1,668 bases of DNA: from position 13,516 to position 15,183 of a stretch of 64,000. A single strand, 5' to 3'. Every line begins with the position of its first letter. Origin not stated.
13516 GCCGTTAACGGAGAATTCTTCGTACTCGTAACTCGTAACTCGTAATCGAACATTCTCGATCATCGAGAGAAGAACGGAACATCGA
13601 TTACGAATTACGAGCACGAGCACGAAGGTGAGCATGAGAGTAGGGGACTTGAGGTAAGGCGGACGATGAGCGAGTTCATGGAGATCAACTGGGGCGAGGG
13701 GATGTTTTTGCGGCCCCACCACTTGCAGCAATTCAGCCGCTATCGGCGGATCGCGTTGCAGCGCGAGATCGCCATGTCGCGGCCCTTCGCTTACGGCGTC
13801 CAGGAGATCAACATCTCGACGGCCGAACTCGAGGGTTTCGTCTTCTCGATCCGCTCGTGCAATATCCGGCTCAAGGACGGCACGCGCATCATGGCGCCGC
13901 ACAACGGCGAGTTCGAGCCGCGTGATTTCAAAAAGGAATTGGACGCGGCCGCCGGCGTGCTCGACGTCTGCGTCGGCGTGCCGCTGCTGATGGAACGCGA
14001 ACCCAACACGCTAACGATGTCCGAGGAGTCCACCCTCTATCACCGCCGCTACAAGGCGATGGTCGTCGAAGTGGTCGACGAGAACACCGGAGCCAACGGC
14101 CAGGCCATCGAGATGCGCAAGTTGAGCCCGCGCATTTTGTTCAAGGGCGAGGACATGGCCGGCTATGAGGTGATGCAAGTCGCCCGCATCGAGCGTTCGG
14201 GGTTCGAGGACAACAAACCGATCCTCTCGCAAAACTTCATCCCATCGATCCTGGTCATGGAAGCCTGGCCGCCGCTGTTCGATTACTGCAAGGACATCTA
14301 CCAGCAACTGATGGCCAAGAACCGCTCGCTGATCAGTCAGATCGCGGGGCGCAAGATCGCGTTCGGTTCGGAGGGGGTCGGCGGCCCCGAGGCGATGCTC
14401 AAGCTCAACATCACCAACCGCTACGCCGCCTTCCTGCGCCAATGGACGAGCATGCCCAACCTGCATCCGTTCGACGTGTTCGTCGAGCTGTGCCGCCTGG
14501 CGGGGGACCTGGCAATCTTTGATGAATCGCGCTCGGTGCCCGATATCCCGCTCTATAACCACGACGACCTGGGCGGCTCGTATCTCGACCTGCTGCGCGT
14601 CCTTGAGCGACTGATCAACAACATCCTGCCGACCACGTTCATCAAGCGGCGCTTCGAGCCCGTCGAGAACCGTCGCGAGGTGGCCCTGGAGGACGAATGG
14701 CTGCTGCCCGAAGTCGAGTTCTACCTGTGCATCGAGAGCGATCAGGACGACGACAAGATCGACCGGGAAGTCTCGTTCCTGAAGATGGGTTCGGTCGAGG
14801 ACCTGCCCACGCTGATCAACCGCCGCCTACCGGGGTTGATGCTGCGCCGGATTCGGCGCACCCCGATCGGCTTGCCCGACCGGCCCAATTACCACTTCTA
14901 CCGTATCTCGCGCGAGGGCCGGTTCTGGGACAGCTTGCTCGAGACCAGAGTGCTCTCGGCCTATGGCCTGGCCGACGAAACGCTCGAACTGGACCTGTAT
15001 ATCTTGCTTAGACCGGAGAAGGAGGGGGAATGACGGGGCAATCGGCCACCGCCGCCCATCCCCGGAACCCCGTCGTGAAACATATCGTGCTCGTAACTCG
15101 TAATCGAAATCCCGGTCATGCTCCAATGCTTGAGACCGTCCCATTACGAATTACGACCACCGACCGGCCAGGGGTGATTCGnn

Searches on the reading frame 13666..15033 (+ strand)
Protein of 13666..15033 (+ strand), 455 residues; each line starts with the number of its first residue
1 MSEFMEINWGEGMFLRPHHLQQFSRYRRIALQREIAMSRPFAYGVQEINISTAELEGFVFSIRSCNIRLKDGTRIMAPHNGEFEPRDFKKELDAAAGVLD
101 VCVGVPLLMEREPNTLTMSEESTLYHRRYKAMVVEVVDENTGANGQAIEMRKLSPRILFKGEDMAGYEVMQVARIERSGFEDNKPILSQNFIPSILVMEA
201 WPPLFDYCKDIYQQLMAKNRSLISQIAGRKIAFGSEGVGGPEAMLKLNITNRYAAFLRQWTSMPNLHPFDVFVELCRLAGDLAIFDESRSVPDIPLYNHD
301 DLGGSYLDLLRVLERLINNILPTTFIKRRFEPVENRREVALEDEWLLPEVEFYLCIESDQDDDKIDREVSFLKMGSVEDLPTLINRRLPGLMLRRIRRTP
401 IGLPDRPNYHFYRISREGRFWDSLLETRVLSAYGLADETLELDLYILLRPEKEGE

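Call 6: search_protein_families(library=pfam, proteins=[window:13666-15033:+], max_evalue=0.01)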
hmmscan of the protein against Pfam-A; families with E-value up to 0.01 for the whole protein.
window:13666-15033:+ (455 aa): 1 family
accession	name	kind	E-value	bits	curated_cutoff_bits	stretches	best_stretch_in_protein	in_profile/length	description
PF05936.17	T6SS_VasE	-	4.6e-78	263.4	23.4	1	19-433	1-414/429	Bacterial Type VI secretion, VC_A0110, EvfL, ImpJ, VasE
